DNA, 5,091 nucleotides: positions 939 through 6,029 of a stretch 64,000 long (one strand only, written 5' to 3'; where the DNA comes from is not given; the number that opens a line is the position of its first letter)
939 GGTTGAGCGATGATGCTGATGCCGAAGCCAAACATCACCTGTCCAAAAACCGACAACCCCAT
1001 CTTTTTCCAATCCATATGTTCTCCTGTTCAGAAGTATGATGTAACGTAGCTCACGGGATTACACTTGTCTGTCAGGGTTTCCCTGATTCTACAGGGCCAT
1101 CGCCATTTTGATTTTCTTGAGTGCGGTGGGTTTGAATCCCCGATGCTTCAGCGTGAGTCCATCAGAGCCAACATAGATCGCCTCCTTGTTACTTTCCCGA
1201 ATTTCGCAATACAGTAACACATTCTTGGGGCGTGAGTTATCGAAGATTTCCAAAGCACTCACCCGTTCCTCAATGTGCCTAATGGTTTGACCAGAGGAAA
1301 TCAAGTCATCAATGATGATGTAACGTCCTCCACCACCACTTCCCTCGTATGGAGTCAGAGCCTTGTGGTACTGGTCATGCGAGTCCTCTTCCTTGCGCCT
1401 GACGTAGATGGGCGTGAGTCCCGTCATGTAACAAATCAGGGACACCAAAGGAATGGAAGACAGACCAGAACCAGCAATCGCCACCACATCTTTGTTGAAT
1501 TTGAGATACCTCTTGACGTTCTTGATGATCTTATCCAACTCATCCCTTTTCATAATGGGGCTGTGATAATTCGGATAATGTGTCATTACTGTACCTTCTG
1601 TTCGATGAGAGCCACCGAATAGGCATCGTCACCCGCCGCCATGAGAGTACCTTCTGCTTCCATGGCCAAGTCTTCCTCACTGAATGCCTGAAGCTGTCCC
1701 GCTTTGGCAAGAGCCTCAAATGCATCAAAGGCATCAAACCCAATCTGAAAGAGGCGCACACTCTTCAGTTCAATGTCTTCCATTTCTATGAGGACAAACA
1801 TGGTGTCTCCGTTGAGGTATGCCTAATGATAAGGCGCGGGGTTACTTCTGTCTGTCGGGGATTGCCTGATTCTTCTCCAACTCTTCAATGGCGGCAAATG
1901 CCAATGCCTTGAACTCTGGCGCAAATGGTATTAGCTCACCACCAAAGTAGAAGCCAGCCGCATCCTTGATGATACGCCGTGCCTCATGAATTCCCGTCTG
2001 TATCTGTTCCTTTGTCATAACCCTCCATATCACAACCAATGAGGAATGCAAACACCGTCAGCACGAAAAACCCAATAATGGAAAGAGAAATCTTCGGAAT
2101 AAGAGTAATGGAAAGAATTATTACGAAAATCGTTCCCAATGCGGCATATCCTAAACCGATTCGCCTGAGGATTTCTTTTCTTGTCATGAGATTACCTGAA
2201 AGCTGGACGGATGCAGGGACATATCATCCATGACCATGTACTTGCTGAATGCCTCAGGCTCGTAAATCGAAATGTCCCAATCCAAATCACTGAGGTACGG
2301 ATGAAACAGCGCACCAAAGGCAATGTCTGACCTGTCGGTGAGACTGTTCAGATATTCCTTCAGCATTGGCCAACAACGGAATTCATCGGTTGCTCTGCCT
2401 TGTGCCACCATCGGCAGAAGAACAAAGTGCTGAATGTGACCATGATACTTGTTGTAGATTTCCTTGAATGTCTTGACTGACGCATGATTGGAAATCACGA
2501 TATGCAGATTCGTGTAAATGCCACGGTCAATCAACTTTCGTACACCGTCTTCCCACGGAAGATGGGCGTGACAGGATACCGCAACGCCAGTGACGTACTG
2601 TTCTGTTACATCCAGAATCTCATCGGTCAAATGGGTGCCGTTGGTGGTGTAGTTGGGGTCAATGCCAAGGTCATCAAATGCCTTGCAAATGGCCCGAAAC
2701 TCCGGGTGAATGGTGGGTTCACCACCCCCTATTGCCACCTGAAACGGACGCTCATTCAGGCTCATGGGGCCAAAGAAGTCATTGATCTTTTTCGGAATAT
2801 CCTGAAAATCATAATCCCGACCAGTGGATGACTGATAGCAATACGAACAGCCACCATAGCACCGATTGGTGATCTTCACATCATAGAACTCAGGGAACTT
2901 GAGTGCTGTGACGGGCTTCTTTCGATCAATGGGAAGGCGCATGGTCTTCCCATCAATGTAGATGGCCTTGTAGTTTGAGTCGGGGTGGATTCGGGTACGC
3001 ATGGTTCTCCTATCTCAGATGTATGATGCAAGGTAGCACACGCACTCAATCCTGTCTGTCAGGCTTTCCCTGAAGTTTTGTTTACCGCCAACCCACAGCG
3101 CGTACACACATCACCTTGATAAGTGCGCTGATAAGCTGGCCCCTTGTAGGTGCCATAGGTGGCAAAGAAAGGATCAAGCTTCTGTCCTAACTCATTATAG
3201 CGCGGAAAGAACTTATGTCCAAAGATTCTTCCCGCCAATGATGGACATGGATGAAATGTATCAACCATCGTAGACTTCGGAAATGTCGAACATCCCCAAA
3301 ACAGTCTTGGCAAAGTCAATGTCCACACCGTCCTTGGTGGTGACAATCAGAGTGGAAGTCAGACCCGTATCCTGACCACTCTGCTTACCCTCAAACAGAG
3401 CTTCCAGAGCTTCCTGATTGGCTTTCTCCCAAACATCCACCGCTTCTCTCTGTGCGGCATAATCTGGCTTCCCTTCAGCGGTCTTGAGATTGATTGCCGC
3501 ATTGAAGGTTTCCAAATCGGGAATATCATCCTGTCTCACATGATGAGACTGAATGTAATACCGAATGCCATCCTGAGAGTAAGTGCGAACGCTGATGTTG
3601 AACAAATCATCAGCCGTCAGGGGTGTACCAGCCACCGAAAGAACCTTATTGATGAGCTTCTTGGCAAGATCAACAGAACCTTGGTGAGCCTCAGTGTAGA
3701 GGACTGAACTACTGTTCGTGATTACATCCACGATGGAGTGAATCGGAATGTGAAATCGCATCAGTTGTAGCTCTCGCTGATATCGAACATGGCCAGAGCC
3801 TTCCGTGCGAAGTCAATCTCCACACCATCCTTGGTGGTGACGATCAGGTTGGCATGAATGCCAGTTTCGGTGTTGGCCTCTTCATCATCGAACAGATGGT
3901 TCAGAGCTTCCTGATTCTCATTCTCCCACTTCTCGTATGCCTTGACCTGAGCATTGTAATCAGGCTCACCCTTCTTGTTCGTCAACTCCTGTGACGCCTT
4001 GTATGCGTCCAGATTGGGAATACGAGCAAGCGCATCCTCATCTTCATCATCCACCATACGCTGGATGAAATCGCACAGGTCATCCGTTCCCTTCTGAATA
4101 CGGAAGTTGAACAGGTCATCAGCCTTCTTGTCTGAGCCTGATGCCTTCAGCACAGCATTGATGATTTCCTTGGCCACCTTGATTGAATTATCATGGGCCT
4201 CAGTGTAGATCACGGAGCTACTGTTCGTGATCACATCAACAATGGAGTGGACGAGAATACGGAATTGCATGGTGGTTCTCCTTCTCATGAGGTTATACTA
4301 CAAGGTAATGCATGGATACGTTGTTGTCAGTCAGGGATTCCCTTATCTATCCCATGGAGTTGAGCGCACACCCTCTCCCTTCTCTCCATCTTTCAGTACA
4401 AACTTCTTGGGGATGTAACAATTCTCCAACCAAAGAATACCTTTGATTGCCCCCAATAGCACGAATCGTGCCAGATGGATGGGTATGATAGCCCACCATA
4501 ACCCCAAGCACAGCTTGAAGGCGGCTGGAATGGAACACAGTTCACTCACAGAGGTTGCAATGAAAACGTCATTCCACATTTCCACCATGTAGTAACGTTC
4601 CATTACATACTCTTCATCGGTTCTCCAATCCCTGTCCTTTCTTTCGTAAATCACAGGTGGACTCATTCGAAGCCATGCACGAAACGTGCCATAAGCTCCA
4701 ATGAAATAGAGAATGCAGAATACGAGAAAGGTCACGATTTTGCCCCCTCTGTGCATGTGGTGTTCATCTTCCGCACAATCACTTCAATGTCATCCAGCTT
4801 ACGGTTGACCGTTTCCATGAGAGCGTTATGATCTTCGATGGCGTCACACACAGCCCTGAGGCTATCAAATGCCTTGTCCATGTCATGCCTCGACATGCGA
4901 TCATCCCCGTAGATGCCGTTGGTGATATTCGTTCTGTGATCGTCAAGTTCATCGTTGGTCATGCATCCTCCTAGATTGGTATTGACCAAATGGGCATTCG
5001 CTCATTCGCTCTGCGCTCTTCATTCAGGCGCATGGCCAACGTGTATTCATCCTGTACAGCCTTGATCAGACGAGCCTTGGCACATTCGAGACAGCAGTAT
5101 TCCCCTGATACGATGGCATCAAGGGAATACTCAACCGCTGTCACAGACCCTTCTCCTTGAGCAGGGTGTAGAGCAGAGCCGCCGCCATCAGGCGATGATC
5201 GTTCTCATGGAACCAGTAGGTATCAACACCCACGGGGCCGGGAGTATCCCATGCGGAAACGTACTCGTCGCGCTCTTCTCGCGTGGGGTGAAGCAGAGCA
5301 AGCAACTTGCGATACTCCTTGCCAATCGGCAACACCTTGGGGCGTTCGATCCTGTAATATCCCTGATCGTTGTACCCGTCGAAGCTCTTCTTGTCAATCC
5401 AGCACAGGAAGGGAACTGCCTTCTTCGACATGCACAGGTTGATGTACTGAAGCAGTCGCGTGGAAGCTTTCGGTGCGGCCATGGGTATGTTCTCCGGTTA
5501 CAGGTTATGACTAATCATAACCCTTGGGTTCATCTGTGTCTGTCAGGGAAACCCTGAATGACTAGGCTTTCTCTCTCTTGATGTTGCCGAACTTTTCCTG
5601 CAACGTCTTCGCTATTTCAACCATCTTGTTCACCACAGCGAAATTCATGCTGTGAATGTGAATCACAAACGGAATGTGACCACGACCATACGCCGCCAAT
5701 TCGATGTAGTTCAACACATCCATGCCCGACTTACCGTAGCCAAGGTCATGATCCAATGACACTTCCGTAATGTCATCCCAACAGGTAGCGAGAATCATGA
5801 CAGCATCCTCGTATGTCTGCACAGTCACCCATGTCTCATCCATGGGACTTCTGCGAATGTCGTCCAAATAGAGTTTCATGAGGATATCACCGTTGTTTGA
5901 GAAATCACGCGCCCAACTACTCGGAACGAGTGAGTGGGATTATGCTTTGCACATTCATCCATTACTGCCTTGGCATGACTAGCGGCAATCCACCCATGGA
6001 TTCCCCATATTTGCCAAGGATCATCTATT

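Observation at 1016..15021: Family of at least 13 near-identical ~75-bp promoter-leader cassettes upstream of small early-region genes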

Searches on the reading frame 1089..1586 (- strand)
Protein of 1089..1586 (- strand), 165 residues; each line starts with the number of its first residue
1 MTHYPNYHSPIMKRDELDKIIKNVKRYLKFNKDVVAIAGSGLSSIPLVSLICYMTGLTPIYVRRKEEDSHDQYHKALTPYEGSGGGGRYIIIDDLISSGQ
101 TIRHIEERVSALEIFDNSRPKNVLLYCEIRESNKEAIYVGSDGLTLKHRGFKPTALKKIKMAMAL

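Call 48: search_protein_families(library=pfam, max_evalue=0.01, proteins=[window:1089-1586:-])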
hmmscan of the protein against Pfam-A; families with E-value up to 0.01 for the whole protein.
window:1089-1586:- (165 aa): 1 family
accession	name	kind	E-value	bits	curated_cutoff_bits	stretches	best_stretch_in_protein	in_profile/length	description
PF00156.33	Pribosyltran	-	0.0016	18.2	26.3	1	16-105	14-106/158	Phosphoribosyl transferase domain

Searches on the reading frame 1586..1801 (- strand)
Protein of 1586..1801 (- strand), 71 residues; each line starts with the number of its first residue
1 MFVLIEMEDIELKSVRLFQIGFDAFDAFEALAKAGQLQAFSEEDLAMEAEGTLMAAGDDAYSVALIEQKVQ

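Call 83: search_protein_families(library=pfam, max_evalue=0.01, proteins=[window:1586-1801:-])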
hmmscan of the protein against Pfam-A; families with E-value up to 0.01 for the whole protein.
window:1586-1801:- (71 aa): 0 families

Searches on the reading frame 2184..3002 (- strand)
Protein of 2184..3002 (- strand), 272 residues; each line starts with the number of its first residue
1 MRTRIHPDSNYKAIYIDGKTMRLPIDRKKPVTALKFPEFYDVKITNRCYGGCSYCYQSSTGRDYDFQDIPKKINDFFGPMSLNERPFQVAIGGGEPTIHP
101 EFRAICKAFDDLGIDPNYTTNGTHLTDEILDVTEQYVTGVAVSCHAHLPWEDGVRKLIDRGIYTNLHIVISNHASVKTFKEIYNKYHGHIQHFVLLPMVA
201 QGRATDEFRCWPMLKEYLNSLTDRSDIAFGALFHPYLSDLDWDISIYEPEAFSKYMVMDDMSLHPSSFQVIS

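Call 29: find_related_loci(query=window:2184-3002:-, collection=viral_contigs, flank=10000)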
Query window:2184-3002:- (272 aa) in viral_contigs; peptide patterns used: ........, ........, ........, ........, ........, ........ (x = any residue, [..] = any of these).
4 stretches matched a pattern; 2 encode a relative of the query (tblastn E <= 1e-3); 2 distinct loci.
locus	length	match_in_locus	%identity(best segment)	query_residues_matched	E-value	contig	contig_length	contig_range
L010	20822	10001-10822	47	1-270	3e-79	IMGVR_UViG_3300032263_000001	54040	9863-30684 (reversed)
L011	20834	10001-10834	43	1-270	5e-73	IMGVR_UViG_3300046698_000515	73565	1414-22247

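Call 48: search_protein_families(library=pfam, max_evalue=0.01, proteins=[window:2184-3002:-])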
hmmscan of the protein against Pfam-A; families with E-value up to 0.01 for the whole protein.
window:2184-3002:- (272 aa): 1 family
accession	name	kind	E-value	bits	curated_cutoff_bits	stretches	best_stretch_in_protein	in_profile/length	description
PF04055.27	Radical_SAM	-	4.3e-12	46.9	29.5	1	43-161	2-123/166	Radical SAM superfamily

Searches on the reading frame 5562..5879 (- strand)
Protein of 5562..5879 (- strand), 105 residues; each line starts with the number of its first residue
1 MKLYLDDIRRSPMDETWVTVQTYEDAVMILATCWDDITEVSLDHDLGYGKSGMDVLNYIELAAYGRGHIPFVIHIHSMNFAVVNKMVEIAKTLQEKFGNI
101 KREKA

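Call 48: search_protein_families(library=pfam, max_evalue=0.01, proteins=[window:5562-5879:-])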
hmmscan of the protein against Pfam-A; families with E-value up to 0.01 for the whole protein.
window:5562-5879:- (105 aa): 1 family
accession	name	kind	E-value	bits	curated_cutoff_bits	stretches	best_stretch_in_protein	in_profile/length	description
PF20274.4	cREC_REC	-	2.6e-19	70.1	27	1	1-90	1-86/88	Cyclic-phosphate processing Receiver domain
